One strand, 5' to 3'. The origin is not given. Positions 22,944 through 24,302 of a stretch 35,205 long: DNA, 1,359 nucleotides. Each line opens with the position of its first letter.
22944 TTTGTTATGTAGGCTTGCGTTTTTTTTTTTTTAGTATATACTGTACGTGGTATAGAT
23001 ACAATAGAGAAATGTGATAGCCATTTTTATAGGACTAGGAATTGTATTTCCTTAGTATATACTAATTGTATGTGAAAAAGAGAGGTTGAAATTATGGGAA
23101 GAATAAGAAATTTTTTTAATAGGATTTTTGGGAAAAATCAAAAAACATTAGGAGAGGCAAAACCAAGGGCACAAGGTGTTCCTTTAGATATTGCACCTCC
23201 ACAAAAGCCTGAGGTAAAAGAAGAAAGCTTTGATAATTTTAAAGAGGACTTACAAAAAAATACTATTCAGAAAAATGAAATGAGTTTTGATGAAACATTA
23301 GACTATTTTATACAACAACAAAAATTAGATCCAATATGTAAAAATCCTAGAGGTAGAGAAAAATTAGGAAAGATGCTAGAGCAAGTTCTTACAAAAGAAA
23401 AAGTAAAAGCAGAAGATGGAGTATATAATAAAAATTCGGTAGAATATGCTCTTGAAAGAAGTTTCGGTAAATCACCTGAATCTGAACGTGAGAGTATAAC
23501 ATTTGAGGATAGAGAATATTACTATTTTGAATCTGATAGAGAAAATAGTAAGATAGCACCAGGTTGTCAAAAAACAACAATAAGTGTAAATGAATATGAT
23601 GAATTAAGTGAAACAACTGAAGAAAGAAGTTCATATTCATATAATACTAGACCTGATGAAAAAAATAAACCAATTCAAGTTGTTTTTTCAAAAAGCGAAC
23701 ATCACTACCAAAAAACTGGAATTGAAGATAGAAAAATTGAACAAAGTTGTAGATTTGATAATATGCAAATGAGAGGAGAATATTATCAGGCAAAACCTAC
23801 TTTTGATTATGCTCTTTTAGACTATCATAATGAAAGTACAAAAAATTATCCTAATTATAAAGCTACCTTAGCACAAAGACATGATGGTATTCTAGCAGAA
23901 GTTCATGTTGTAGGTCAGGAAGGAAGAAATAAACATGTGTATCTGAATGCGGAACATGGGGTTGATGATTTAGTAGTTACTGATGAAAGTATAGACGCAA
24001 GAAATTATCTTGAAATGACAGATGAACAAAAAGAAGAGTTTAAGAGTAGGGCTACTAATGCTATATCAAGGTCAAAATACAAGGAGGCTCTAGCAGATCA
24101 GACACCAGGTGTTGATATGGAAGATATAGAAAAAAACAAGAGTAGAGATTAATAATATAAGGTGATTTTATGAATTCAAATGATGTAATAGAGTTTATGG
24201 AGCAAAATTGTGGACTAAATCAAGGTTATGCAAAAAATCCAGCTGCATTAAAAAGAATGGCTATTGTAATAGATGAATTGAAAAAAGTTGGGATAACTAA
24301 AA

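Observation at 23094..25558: Three-gene operon with no recognisable domains, built on a tandem paralogue pair, next to decayed mobile DNA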

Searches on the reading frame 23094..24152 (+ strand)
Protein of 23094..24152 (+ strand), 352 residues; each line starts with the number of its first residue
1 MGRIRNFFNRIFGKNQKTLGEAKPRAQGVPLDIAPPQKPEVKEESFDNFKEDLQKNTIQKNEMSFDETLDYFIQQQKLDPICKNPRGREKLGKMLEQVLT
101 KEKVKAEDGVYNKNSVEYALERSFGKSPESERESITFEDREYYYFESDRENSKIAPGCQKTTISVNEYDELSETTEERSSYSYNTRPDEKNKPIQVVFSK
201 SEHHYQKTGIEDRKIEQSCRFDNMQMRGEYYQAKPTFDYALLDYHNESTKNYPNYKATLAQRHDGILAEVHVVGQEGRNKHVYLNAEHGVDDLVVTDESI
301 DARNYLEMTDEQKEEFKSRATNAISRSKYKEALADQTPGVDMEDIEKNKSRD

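Call 3: search_protein_families(library=pfam, proteins=[window:23094-24152:+], max_evalue=1)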
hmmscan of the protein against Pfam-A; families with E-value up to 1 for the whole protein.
window:23094-24152:+ (352 aa): 1 family
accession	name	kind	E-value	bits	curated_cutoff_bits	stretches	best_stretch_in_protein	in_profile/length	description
PF15337.11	Vasculin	-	0.11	13.7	27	1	284-331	8-56/97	Vascular protein family Vasculin-like 1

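Call 4: search_protein_families(library=ncbifam, proteins=[window:23094-24152:+], max_evalue=1)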
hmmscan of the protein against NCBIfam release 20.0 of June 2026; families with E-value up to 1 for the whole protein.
window:23094-24152:+ (352 aa): 0 families

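Call 6: search_protein_families(library=phrogs, proteins=[window:23094-24152:+], max_evalue=1)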
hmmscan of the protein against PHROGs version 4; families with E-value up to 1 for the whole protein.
window:23094-24152:+ (352 aa): 0 families

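Call 7: search_protein_families(library=padloc, proteins=[window:23094-24152:+], max_evalue=1)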
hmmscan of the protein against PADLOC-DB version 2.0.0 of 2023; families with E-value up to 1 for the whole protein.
window:23094-24152:+ (352 aa): 0 families

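Call 9: find_homologous_proteins(query=window:23094-24152:+)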
Query window:23094-24152:+ (352 aa): 19 proteins with E <= 0.001 among 1185 candidates.
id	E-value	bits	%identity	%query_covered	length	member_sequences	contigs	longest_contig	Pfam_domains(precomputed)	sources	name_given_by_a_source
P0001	8.8e-208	707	91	100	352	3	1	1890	-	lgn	-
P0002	8.3e-207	704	91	100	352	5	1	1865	-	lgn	-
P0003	1.4e-200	684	87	100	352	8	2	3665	-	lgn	-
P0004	5.1e-198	675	86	100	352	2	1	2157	-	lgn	-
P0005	5.7e-197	672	86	100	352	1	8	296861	-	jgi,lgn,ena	-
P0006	2.2e-195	666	85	100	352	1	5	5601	-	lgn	-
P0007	1.2e-194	664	86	99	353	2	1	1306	-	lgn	-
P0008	4.9e-194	662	86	99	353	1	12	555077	-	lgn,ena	-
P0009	8.6e-106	372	53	100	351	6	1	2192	-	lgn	-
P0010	1.7e-105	371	55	99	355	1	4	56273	-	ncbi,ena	-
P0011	3.8e-99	350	52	100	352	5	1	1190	-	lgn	-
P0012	1.2e-98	349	52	100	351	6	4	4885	-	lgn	-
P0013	2.7e-90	321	47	100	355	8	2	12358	-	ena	-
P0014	2.4e-87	311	47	100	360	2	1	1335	-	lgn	-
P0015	2.4e-86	308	46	100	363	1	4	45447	-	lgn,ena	-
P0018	1.8e-57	213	37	87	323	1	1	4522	-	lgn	-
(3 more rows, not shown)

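Call 19: find_encoding_contigs(protein=P0008, flank=7000, max_places=4)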
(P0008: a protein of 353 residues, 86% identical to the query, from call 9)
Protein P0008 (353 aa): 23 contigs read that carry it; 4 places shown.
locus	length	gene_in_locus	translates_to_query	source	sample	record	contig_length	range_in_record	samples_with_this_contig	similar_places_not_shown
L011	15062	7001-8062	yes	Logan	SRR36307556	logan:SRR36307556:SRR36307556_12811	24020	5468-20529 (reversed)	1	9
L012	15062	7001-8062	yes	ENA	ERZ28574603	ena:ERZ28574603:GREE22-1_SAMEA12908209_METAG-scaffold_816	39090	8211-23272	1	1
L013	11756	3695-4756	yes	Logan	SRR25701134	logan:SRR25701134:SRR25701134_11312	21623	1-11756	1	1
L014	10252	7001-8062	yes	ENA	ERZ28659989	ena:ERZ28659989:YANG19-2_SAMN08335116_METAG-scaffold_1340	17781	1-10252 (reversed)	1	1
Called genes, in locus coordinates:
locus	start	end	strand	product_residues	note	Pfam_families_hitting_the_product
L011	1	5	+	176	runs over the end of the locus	-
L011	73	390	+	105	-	-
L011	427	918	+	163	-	-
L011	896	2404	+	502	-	PF02534:T4SS-DNA_transf, PF10412:TrwB_AAD_bind, PF12696:TraG-D_C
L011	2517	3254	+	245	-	-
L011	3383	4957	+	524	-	PF13177:DNA_pol3_delta2, PF13604:AAA_30 (faint), PF00004:AAA, PF22608:DNAX_ATPase_lid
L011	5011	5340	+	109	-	PF02575:YbaB_DNA_bd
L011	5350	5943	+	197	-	PF21176:RecR_HhH, PF02132:RecR_ZnF, PF01751:Toprim, PF13662:Toprim_4, PF21175:RecR_C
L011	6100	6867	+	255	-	PF01177:Asp_Glu_race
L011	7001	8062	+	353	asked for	-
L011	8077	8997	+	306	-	-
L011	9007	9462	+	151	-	-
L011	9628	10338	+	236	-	PF00072:Response_reg, PF00486:Trans_reg_C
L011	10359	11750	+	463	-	PF00512:HisKA, PF02518:HATPase_c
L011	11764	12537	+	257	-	PF01026:TatD_DNase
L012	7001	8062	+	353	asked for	-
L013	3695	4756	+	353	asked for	-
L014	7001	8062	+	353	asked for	-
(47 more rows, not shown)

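Call 20: find_encoding_contigs(protein=P0010, flank=7000, max_places=4)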
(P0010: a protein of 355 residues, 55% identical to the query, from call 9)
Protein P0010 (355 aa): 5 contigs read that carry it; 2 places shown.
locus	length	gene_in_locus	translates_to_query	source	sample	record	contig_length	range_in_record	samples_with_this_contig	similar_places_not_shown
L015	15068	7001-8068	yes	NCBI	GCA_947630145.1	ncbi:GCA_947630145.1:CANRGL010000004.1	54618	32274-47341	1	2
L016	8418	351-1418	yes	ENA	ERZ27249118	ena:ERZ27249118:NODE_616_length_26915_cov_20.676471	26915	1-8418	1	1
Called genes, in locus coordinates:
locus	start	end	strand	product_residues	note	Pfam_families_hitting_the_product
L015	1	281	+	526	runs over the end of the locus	PF13177:DNA_pol3_delta2, PF13604:AAA_30 (faint), PF00004:AAA, PF22608:DNAX_ATPase_lid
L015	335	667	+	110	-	PF02575:YbaB_DNA_bd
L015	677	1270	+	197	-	PF21176:RecR_HhH, PF02132:RecR_ZnF, PF01751:Toprim, PF13662:Toprim_4, PF21175:RecR_C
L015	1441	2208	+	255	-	PF01177:Asp_Glu_race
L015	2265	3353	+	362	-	-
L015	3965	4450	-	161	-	-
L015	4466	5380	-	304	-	-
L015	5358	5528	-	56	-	-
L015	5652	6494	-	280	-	PF02498:Bro-N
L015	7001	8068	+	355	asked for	-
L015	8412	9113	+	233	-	PF00072:Response_reg, PF00486:Trans_reg_C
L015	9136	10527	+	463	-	PF00512:HisKA, PF02518:HATPase_c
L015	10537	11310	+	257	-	PF01026:TatD_DNase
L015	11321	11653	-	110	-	PF13560:HTH_31 (weak), PF12844:HTH_19 (weak), PF01381:HTH_3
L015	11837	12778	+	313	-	-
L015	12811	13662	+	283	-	PF06161:DUF975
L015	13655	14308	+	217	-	PF06541:ABC_trans_CmpB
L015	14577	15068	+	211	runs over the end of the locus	PF05257:CHAP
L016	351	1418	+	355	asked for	-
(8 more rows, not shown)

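Call 25: search_solved_structures(query=A1, max_evalue=10)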
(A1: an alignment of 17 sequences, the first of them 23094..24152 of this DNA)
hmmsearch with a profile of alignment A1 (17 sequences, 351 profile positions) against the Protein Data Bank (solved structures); distinct sequences matched with E-value up to 10: 3.
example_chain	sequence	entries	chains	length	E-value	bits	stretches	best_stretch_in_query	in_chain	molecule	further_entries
6vdh_A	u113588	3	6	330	0.067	15.6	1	262-332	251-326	lactate dehydrogenase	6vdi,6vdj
4plh_A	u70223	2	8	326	1.1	11.7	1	262-320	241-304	malate dehydrogenase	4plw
4plt_B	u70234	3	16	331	1.1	11.6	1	262-320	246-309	malate dehydrogenase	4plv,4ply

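Call 36: predict_structure(alignment_id=A4)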
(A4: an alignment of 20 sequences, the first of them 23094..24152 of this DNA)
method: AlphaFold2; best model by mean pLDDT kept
length: 352 residues; sequences in the alignment: 20
mean_pLDDT: 82.1   pTM: 0.76
mean pLDDT of the five models: 82.1, 81.5, 81.5, 81.3, 79.9
residues with pLDDT >= 90: 201; 70-90: 77; 50-70: 18; < 50: 56
segments of 3 or more residues with pLDDT < 50: 1-3, 8-57
pLDDT, mean of each block of 10 residues (from residue 1): 48 38 30 34 42 51 95 97 97 97 93 95 95 97 89 94 98 97 87 92 97 96 91 92 89 91 90 78 86 76 77 90 92 93 78 41
secondary structure, 60 per line:
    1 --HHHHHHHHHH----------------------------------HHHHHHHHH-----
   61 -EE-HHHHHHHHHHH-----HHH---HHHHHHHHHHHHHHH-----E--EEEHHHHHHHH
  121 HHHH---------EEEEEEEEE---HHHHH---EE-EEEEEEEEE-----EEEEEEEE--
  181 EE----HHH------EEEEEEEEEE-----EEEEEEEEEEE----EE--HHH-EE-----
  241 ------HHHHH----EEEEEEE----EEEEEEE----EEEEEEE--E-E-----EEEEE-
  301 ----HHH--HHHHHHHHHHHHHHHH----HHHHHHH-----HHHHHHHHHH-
elements in order: H3-12 H47-55 H65-75 H87-101 E110-112 H113-124 E134-142 H146-150 E157-165 E171-178 E196-205 E211-221 H247-251 E256-262 E267-273 E278-284 E295-299 H310-325 H330-336 H342-351

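Call 41: fold_search(model_id=the predicted structure, library=pdb)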
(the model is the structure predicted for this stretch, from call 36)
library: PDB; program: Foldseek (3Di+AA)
matches with E <= 10: 313; with E <= 0.001: 0
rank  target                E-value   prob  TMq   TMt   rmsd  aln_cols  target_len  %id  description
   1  9fbu                  9.4e-02  0.04  0.10  0.08  24.4       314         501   10  X-ray structure of the iGluSnFR3 in complex with L-glutamate (released 2025-04-02)
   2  6ntr_D                1.2e-01  0.41  0.20  0.27   6.9       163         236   11  Crystal Structure of Beta-barrel-like Protein of Domain of Unknown Function DUF1849 from Brucella abortus (released 2019-02-13)
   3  2h1t_A                1.3e-01  0.13  0.13  0.21  16.9       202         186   11  Crystal structure of a duf1089 family protein (pa1994) from pseudomonas aeruginosa at 1.80 A resolution (released 2006-05-30)
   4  5kew_B                1.5e-01  0.18  0.13  0.28  11.9       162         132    7  Vibrio parahaemolyticus VtrA/VtrC complex bound to the bile salt taurodeoxycholate (released 2016-07-20)
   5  2h1t_B                1.6e-01  0.14  0.13  0.21  16.0       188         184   11  Crystal structure of a duf1089 family protein (pa1994) from pseudomonas aeruginosa at 1.80 A resolution (released 2006-05-30)
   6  5iv8_A                1.7e-01  0.69  0.21  0.14  11.6       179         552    8  The LPS Transporter LptDE from Klebsiella pneumoniae, core complex (released 2016-05-18)
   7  4c00                  2.0e-01  0.07  0.12  0.09  16.6       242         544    9  Crystal structure of TamA from E. coli (released 2013-09-25)
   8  6ntr_A                3.5e-01  0.47  0.22  0.31   6.5       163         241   10  Crystal Structure of Beta-barrel-like Protein of Domain of Unknown Function DUF1849 from Brucella abortus (released 2019-02-13)
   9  8ovp_B                3.5e-01  0.02  0.11  0.08  24.7       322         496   11  X-ray structure of the iAspSnFR in complex with L-aspartate (released 2023-05-17)
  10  8ovo_B                3.5e-01  0.02  0.09  0.08  24.2       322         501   11  X-ray structure of the SF-iGluSnFR-S72A in complex with L-aspartate (released 2023-05-17)
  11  6gke_A                3.7e-01  0.06  0.13  0.14  15.8       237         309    7  Aleuria aurantia lectin AAL N224Q mutant in complex with Fucalpha1-6GlcNAc (released 2019-06-19)
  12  2o5p_A                4.0e-01  0.06  0.10  0.05  16.8       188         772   12  Crystal structure of the full length ferric pyoverdine outer membrane receptor FpvA of Pseudomonas aeruginosa in its a (released 2007-10-30)
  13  6ntr_B                4.2e-01  0.30  0.21  0.28   6.7       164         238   10  Crystal Structure of Beta-barrel-like Protein of Domain of Unknown Function DUF1849 from Brucella abortus (released 2019-02-13)
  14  8h1r_D                4.2e-01  0.23  0.18  0.09  12.7       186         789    9  Crystal structure of LptDE-YifL complex (released 2023-10-25)
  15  8h1s_C                4.4e-01  0.21  0.17  0.09  14.0       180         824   10  Crystal structure of apo-LptDE complex (released 2023-10-11)
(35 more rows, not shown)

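Call 52: fold_search(model_id=the predicted structure, library=viral)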
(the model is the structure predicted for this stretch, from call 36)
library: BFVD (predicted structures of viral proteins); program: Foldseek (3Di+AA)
matches with E <= 10: 185; with E <= 0.001: 0
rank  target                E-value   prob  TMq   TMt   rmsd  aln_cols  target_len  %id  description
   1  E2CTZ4                5.2e-02  0.25  0.14  0.26  14.3       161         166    9  ORF49L [Turbot reddish body iridovirus]
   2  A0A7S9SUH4            1.4e-01  0.57  0.16  0.39   9.5       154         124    8  Uncharacterized protein [Virus NIOZ-UU159]
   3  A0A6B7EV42            1.6e-01  0.10  0.12  0.14  14.4       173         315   10  (no name in the UniProt tables at hand)
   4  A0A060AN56            2.9e-01  0.04  0.10  0.07  22.0       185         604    9  Tail assembly protein [Enterococcus phage IME-EFm1]
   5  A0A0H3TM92            3.3e-01  0.14  0.14  0.24  19.0       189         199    5  (no name in the UniProt tables at hand)
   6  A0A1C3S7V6            3.7e-01  0.33  0.17  0.30   7.4       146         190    7  Uncharacterized protein [Escherichia phage vB_Eco_slurp01]
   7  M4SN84                3.7e-01  0.10  0.13  0.20  13.8       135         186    9  Uncharacterized protein [Cellulophaga phage phiST]
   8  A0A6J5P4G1            4.1e-01  0.03  0.09  0.09  19.4       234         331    8  Concanavalin A-like lectin/glucanases superfamily [uncultured Caudovirales phage]
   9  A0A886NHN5            4.4e-01  0.04  0.08  0.14  21.2       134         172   10  (no name in the UniProt tables at hand)
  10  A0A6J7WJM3            4.9e-01  0.04  0.09  0.05  19.3       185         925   12  Uncharacterized protein [uncultured Caudovirales phage]
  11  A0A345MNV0            5.5e-01  0.13  0.14  0.11  14.6        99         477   13  (no name in the UniProt tables at hand)
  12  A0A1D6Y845            6.5e-01  0.05  0.15  0.17  24.4       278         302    8  (no name in the UniProt tables at hand)
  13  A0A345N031            6.9e-01  0.07  0.14  0.11  22.1       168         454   14  (no name in the UniProt tables at hand)
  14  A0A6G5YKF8            6.9e-01  0.02  0.11  0.15  18.1       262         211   10  (no name in the UniProt tables at hand)
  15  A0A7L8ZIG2            7.3e-01  0.02  0.10  0.10  25.0       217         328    8  Tail assembly protein [Enterococcus phage 9184]
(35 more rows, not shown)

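Call 55: find_encoding_contigs(protein=P0015, flank=6000, max_places=3)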
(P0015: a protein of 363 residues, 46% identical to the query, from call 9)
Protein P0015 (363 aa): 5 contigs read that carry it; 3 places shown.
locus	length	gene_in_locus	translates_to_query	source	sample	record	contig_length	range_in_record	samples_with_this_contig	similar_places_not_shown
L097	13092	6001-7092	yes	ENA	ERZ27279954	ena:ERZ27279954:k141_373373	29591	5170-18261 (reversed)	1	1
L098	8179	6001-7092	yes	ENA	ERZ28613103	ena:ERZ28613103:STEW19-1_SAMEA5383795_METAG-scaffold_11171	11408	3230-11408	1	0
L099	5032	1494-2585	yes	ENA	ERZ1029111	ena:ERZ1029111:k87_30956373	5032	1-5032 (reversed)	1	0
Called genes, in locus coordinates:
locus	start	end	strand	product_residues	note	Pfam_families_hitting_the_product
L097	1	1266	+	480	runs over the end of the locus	PF02534:T4SS-DNA_transf, PF10412:TrwB_AAD_bind, PF12696:TraG-D_C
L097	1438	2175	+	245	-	-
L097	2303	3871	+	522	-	PF13177:DNA_pol3_delta2, PF00004:AAA, PF21960:RCF1-5-like_lid (faint), PF22608:DNAX_ATPase_lid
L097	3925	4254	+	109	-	PF02575:YbaB_DNA_bd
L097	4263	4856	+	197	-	PF21176:RecR_HhH, PF02132:RecR_ZnF, PF01751:Toprim, PF13662:Toprim_4, PF21175:RecR_C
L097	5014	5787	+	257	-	PF01177:Asp_Glu_race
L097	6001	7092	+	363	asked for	-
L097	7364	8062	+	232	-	PF00072:Response_reg, PF00486:Trans_reg_C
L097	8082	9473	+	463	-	PF00512:HisKA, PF02518:HATPase_c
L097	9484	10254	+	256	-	PF01026:TatD_DNase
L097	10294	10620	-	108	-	PF13560:HTH_31 (weak), PF12844:HTH_19, PF01381:HTH_3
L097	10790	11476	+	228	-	PF01987:AIM24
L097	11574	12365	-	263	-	PF20143:NAD_kinase_C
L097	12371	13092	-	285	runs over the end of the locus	PF02811:PHP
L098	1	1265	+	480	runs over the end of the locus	PF02534:T4SS-DNA_transf, PF10412:TrwB_AAD_bind, PF12696:TraG-D_C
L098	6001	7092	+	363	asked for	-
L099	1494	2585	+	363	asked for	-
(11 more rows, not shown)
